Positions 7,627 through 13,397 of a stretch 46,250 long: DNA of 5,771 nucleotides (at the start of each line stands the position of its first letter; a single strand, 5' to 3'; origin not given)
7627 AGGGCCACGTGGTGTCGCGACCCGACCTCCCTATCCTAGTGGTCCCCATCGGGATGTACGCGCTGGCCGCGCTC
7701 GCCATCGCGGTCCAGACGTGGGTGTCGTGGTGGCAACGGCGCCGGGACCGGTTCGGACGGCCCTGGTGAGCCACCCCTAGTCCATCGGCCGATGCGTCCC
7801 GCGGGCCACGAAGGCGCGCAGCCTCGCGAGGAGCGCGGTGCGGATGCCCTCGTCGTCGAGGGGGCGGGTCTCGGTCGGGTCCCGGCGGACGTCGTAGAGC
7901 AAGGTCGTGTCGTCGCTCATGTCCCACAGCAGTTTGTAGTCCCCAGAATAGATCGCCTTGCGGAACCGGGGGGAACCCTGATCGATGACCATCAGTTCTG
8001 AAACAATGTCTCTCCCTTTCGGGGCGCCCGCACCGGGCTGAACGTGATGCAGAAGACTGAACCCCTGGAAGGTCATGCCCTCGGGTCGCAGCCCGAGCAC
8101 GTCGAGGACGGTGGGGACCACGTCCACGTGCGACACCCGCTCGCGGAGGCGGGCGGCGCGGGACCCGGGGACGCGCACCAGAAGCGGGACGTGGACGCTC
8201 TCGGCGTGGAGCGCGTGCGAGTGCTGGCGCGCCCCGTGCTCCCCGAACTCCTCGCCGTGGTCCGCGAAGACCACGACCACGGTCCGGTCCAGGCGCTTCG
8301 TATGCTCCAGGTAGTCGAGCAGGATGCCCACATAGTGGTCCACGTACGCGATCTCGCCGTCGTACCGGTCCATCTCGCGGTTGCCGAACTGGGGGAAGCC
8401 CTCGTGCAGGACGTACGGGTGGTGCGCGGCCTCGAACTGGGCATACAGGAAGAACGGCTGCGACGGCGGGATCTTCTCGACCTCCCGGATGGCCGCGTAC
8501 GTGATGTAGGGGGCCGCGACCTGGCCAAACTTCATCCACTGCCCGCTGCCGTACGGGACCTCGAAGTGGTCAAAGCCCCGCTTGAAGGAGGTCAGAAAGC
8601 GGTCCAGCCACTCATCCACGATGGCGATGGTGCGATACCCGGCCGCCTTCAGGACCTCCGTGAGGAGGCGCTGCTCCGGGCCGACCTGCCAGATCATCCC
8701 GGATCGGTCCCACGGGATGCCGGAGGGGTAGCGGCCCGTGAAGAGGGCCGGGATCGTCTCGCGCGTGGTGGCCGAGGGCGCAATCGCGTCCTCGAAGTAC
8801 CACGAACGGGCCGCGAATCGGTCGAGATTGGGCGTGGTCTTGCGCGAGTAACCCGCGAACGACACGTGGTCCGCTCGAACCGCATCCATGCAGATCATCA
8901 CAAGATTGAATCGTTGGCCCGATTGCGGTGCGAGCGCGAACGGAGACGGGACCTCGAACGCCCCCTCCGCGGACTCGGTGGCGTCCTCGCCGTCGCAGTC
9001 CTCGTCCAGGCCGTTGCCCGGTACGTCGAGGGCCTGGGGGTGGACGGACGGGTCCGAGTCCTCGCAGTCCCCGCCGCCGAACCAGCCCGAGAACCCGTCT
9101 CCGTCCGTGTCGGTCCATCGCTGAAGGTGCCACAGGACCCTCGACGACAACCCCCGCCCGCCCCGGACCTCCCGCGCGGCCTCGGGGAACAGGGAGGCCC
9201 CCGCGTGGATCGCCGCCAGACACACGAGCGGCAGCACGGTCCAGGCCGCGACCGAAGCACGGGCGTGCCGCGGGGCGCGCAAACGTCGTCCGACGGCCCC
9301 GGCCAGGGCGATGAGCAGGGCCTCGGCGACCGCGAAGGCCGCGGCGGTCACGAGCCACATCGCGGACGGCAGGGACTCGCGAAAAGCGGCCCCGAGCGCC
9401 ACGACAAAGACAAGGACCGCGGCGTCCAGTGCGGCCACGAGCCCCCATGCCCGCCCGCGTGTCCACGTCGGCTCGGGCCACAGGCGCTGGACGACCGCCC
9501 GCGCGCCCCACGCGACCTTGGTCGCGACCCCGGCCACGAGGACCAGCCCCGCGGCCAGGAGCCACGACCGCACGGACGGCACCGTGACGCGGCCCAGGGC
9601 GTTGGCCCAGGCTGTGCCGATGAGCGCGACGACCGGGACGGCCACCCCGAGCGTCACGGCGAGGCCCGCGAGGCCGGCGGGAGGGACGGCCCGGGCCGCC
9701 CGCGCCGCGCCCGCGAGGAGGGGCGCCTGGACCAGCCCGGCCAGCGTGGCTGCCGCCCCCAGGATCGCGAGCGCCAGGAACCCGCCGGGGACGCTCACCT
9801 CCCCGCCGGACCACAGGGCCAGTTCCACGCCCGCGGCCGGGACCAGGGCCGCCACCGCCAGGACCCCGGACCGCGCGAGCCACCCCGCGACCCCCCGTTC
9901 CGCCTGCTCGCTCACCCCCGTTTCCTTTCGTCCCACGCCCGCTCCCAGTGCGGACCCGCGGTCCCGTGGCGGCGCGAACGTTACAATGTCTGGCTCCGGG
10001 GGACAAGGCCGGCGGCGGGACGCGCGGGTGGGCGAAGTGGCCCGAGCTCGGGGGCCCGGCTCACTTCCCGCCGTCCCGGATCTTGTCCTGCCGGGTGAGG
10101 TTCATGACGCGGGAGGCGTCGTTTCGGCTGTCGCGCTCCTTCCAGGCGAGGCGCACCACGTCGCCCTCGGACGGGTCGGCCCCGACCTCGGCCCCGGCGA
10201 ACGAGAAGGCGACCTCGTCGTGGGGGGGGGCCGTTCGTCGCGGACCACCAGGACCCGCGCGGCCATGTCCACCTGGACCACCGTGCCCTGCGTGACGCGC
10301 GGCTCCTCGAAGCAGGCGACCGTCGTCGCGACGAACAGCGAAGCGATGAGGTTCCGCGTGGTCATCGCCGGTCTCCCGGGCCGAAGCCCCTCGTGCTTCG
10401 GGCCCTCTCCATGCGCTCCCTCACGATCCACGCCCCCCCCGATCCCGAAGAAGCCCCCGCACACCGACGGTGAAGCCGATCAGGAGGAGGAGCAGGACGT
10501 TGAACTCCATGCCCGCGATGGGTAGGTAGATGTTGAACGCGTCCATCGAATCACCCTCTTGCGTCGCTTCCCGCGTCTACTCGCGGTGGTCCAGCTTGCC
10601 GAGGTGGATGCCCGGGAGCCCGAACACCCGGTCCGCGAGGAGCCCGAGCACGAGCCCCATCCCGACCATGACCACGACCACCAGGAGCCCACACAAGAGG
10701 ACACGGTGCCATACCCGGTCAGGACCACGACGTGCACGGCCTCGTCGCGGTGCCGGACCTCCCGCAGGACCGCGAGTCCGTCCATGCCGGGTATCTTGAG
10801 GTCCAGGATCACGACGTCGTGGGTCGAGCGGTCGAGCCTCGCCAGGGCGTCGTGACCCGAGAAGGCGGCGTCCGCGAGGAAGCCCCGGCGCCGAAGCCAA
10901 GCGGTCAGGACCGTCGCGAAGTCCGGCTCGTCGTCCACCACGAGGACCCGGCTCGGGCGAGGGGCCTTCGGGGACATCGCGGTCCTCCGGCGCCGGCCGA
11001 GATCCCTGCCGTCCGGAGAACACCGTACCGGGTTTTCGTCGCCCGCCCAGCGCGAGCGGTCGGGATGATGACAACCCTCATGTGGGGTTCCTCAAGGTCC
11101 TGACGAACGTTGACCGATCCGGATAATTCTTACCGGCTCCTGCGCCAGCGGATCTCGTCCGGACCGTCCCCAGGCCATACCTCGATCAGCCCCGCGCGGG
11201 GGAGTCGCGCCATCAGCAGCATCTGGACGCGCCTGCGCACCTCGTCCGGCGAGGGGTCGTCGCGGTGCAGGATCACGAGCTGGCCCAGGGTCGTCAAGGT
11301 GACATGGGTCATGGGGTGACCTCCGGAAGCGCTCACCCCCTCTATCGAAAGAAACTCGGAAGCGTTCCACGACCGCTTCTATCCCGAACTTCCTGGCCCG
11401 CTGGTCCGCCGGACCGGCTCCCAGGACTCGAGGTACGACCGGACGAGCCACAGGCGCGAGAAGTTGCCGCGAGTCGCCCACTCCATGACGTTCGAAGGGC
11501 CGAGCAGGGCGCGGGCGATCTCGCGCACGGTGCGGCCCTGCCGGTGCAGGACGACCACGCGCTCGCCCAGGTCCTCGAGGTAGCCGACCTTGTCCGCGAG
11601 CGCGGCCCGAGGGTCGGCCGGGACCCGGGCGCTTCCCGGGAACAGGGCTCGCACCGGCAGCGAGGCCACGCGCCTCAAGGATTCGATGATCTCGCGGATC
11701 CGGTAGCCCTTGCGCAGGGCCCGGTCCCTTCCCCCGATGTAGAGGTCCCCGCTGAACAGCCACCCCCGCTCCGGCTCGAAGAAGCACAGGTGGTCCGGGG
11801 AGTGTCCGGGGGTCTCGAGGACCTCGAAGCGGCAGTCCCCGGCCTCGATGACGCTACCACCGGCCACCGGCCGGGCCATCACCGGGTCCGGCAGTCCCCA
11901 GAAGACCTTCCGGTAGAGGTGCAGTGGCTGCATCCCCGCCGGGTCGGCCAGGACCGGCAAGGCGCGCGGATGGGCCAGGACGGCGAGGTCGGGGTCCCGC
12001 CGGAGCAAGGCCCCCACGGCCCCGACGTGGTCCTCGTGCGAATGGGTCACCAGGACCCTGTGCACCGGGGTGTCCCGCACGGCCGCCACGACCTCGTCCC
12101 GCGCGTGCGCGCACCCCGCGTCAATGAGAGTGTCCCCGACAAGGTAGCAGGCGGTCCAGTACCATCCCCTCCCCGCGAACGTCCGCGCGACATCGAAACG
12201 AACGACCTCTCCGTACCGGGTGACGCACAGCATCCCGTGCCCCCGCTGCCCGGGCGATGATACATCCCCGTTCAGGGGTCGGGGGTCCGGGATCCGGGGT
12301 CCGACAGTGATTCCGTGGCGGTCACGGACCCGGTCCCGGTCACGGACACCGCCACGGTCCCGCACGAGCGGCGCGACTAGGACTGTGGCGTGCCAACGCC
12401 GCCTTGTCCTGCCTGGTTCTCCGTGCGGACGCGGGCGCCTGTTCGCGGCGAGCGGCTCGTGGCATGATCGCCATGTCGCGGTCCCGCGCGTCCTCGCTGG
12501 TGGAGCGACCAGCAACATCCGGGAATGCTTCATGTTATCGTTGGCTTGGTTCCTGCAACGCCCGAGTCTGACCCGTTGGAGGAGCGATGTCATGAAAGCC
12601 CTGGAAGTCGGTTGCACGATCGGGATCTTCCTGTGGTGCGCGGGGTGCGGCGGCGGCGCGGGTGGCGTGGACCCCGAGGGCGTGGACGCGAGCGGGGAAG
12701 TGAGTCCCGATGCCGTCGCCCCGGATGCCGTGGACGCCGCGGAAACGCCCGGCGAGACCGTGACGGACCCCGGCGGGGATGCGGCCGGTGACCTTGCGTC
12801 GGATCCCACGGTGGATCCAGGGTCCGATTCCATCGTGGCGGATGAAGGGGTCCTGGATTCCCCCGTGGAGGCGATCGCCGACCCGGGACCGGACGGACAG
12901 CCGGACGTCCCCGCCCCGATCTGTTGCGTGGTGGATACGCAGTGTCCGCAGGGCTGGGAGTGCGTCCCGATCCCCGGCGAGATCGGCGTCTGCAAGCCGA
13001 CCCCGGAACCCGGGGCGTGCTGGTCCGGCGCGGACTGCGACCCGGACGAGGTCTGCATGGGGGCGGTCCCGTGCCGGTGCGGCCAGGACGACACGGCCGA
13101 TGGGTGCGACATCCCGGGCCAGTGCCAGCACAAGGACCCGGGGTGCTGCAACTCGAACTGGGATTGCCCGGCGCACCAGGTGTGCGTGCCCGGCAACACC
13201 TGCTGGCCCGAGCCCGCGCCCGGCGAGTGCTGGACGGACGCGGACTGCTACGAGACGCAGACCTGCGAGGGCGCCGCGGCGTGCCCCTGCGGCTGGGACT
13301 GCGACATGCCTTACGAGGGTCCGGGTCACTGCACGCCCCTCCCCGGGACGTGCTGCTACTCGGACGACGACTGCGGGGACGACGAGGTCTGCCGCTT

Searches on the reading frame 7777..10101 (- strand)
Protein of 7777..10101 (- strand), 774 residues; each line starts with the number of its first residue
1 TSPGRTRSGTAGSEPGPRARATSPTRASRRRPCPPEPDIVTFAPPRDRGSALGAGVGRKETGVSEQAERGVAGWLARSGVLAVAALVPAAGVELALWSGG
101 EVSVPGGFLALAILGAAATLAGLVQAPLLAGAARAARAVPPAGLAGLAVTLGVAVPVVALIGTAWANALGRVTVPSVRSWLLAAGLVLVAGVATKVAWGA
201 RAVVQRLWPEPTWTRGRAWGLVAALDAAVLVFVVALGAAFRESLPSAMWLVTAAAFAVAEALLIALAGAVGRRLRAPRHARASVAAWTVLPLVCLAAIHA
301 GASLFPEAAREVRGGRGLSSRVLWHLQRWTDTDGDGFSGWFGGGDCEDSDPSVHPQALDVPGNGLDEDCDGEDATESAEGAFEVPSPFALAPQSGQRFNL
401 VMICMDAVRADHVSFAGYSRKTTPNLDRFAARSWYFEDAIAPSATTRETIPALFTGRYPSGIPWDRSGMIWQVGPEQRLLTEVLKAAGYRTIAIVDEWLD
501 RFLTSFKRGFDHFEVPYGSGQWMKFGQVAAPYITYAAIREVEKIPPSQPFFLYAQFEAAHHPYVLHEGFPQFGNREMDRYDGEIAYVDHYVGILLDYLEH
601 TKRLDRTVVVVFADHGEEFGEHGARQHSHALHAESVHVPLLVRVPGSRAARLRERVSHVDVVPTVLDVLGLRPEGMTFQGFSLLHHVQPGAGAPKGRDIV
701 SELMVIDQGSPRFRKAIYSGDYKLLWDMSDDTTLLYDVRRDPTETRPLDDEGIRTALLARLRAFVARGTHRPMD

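Call 6: search_protein_families(library=pfam, proteins=[window:7777-10101:-], max_evalue=0.01)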
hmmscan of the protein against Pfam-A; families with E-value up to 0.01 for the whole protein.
window:7777-10101:- (774 aa): 5 families
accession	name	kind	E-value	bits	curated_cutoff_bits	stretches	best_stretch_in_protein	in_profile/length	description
PF00884.28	Sulfatase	-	2.2e-47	162.3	25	1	399-670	2-300/301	Sulfatase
PF11617.13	Cu-binding_MopE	-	2.5e-08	34.5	27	1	345-373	1-28/30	Putative metal-binding motif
PF16347.10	SGSH_C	-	3.2e-07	31.1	29.3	1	620-761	1-144/154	N-sulphoglucosamine sulphohydrolase, C-terminal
PF01663.27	Phosphodiest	-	2.5e-06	27.8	23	1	579-618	183-222/342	Type I phosphodiesterase / nucleotide pyrophosphatase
PF02995.22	DUF229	-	0.0027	16.9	25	1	586-624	312-350/496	Protein of unknown function (DUF229)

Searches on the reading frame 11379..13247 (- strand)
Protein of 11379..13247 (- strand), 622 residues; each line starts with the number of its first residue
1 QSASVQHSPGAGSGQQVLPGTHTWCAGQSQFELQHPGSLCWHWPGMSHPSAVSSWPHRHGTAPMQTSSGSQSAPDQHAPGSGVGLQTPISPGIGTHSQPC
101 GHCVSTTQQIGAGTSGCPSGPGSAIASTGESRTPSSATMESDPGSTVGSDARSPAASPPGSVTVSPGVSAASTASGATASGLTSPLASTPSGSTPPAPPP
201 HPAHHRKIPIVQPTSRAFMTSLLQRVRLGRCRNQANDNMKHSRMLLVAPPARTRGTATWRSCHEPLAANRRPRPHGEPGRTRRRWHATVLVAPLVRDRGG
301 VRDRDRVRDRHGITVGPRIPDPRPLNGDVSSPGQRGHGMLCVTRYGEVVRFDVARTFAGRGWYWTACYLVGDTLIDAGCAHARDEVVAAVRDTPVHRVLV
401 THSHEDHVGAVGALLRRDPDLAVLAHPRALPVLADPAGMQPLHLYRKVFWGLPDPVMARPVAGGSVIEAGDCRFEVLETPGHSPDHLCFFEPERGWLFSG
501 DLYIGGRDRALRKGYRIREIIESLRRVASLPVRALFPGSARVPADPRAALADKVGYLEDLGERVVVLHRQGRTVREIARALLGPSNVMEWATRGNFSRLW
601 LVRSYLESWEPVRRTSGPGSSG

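Call 6: search_protein_families(library=pfam, proteins=[window:11379-13247:-], max_evalue=0.01)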
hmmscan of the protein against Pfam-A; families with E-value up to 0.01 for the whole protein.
window:11379-13247:- (622 aa): 3 families
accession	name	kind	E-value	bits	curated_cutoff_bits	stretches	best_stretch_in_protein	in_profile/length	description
PF00753.33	Lactamase_B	-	4.1e-20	73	22.7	1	366-538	7-195/196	Metallo-beta-lactamase superfamily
PF12706.13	Lactamase_B_2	-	4.3e-06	26.9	27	1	374-485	4-116/200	Beta-lactamase superfamily domain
PF19583.5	ODP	-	0.0067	16.8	27.2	0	374-505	16-139/194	ODP family beta lactamase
